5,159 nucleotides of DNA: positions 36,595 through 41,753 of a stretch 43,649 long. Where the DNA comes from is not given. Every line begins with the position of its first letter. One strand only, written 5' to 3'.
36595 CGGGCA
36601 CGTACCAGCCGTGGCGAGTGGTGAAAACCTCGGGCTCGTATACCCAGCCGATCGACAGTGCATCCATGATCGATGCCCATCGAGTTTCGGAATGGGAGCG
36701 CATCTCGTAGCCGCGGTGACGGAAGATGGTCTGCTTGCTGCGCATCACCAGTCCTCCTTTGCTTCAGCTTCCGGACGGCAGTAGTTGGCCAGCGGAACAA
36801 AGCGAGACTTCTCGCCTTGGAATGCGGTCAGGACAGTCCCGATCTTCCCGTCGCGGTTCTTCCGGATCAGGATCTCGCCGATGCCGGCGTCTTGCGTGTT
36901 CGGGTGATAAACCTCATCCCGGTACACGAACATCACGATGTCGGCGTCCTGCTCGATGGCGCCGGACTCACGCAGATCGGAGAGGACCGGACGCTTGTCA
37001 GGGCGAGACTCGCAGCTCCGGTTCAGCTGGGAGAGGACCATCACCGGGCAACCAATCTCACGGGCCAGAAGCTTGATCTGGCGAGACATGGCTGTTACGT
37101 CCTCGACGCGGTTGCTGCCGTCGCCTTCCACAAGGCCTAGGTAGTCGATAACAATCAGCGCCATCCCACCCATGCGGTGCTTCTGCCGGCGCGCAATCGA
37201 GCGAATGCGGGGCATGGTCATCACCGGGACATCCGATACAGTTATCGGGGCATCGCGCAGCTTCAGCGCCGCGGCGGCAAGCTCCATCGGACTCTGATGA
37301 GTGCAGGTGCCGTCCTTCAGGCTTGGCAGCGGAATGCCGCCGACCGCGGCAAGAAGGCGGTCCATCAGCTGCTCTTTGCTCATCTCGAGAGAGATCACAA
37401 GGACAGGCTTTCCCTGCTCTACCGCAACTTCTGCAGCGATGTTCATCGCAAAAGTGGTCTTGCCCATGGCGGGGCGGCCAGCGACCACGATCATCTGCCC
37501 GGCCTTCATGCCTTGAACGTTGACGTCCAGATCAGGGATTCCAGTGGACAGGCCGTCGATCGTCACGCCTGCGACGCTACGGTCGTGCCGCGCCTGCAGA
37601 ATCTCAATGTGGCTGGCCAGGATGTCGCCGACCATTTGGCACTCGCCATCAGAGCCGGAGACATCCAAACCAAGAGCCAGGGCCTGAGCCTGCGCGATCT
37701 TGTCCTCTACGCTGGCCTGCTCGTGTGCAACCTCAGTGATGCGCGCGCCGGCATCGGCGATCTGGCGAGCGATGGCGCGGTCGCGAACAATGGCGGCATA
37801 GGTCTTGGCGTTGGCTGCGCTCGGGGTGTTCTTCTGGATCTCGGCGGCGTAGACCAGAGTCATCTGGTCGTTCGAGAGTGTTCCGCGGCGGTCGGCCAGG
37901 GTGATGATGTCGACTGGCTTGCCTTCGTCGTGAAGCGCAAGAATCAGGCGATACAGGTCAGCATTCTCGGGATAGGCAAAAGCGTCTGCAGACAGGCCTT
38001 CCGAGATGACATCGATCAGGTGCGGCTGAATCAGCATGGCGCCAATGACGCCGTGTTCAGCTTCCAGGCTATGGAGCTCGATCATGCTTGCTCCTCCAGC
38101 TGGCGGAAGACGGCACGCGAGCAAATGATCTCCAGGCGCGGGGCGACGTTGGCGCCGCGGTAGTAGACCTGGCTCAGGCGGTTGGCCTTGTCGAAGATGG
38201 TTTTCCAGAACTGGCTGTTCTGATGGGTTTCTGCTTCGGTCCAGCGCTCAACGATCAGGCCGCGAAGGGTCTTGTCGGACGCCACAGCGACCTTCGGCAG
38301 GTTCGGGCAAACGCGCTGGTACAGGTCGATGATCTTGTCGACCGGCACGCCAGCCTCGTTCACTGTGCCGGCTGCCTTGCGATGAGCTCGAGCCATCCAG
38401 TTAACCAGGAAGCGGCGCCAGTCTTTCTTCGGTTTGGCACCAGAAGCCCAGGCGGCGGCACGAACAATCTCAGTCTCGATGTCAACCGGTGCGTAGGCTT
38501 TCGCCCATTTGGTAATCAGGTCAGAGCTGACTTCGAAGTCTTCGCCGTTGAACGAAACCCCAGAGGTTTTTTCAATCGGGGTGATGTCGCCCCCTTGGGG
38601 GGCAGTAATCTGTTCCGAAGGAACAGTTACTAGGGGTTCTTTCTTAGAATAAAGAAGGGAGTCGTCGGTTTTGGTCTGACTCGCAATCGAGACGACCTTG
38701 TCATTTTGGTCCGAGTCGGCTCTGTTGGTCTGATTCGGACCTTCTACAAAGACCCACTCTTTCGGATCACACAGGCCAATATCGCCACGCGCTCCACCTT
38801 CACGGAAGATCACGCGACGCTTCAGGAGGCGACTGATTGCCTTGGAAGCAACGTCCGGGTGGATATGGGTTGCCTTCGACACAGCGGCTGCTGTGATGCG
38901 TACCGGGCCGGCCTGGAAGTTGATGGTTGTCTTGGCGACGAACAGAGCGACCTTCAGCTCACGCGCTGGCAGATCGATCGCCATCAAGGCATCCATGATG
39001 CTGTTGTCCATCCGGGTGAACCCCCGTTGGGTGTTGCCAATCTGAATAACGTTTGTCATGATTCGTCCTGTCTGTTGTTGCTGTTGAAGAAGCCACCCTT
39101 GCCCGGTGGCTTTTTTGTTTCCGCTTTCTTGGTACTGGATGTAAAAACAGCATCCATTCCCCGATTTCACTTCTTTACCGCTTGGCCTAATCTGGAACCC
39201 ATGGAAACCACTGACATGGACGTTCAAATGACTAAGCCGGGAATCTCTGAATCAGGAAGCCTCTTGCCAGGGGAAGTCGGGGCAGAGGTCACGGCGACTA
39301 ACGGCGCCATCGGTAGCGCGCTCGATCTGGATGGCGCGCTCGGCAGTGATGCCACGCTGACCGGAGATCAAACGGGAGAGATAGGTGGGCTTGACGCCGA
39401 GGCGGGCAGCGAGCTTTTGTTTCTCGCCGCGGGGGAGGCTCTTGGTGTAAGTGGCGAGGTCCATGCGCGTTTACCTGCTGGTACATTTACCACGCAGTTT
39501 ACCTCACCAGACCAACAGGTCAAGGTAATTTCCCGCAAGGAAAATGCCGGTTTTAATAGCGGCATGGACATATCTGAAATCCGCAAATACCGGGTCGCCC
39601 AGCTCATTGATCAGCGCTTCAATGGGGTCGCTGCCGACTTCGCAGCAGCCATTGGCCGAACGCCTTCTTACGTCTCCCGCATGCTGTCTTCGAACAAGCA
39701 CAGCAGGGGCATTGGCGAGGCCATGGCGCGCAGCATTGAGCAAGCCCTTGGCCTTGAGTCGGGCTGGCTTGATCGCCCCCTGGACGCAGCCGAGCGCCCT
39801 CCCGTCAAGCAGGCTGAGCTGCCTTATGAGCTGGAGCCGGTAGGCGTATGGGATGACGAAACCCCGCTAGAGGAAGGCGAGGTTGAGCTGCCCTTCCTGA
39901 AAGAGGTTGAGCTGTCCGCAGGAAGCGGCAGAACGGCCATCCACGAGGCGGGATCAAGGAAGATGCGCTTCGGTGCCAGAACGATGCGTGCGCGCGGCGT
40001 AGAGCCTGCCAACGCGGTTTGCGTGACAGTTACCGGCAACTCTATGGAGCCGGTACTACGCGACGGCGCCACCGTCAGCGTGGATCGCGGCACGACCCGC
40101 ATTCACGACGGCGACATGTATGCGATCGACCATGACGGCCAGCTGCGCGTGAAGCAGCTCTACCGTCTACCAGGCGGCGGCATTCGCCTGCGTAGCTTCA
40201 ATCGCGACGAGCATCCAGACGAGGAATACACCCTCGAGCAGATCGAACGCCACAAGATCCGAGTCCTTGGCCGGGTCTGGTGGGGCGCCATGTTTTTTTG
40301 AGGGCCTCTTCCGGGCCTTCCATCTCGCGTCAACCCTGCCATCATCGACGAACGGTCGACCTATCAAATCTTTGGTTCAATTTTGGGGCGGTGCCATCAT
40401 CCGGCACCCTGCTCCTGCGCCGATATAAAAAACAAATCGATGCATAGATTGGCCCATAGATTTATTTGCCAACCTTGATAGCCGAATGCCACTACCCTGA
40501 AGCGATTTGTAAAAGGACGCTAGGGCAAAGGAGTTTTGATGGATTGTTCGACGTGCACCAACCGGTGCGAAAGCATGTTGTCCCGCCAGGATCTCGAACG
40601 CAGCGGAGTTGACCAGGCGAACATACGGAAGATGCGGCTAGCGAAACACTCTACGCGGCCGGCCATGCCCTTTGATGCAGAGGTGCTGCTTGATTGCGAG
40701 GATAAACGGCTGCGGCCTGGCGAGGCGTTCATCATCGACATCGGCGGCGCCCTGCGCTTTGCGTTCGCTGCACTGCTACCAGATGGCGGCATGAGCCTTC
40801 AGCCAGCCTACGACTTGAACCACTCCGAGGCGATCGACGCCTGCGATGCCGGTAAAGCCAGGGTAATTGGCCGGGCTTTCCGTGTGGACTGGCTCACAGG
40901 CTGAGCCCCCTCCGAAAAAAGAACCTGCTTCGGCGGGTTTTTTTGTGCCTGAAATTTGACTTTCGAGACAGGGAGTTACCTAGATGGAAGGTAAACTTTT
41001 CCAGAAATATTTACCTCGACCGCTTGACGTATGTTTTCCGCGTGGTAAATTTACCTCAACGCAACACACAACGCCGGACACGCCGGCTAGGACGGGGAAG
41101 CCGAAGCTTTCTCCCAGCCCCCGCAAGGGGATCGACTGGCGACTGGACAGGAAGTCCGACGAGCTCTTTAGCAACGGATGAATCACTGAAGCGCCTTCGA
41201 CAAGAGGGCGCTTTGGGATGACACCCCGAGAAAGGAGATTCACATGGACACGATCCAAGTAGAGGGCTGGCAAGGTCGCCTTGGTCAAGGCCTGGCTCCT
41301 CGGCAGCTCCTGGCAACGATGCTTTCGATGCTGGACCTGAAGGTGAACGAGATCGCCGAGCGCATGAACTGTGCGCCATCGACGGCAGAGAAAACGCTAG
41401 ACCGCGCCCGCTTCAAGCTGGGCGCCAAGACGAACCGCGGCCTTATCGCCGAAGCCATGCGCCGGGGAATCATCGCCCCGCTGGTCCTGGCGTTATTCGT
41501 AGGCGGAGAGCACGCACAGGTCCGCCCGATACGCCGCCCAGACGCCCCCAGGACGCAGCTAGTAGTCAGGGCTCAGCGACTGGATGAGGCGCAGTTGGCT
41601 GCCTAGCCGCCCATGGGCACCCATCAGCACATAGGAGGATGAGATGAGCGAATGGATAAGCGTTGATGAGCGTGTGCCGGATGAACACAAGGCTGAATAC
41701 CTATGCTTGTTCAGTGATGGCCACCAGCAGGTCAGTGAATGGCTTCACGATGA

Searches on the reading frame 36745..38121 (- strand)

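Call 22: search_protein_families(library=pfam, proteins=[window:36745-38121:-], max_evalue=0.001)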
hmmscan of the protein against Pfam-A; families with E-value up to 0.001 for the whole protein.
window:36745-38121:- (458 aa): 5 families
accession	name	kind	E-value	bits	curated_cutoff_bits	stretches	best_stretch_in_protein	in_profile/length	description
PF03796.21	DnaB_C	-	6e-88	294.9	27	1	190-441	1-253/255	DnaB-like helicase C terminal domain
PF00772.26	DnaB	-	5.2e-24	84.7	23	1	16-114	3-103/103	DnaB-like helicase N terminal domain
PF13481.12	AAA_25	-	3.5e-16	59.8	27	1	186-366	10-190/195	AAA domain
PF06745.19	ATPase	-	3e-10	40.3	26.6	1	192-255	2-66/231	KaiC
PF07088.17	GvpD_P-loop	-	0.00037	20.9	24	0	206-363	8-153/189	GvpD gas vesicle protein, P-loop domain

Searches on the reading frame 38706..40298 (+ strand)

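Call 24: search_protein_families(library=pfam, proteins=[window:38706-40298:+], max_evalue=0.001)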
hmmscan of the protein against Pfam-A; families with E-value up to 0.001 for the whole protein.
window:38706-40298:+ (531 aa): 1 family
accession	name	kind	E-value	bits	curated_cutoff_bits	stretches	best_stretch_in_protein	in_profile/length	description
PF00717.28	Peptidase_S24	-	1e-23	83.7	23.3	1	402-524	5-115/116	Peptidase S24-like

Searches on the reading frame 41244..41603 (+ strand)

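Call 22: search_protein_families(library=pfam, proteins=[window:41244-41603:+], max_evalue=0.001)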
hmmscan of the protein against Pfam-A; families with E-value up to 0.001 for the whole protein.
window:41244-41603:+ (120 aa): 1 family
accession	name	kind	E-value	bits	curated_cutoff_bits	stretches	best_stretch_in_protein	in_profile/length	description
PF08281.18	Sigma70_r4_2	-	0.00014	21.9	25.7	1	28-56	23-51/54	Sigma-70, region 4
